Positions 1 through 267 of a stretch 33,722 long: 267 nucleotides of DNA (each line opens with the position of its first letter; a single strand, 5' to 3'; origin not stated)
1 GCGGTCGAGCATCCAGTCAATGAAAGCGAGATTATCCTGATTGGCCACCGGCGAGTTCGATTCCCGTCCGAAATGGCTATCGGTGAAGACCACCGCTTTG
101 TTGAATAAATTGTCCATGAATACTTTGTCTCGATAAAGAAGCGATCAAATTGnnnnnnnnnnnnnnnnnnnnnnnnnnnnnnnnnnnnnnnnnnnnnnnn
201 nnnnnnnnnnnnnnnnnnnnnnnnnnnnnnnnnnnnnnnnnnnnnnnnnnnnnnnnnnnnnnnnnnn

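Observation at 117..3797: Accessory island between gp55 and gp47: PARP-like ART, TSUP permease, Zn-ribbon and small proteins, and a CX5R phosphatase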

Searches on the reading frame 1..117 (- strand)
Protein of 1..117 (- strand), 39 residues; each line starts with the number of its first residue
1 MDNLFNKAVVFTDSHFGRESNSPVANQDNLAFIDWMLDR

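Call 7: search_protein_families(library=pfam, proteins=[window:1-117:-], max_evalue=0.1)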
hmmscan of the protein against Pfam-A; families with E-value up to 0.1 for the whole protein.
window:1-117:- (39 aa): 0 families

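Call 8: search_protein_families(library=phrogs, proteins=[window:1-117:-], max_evalue=0.01)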
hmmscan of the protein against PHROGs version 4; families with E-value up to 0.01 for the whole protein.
window:1-117:- (39 aa): 0 families
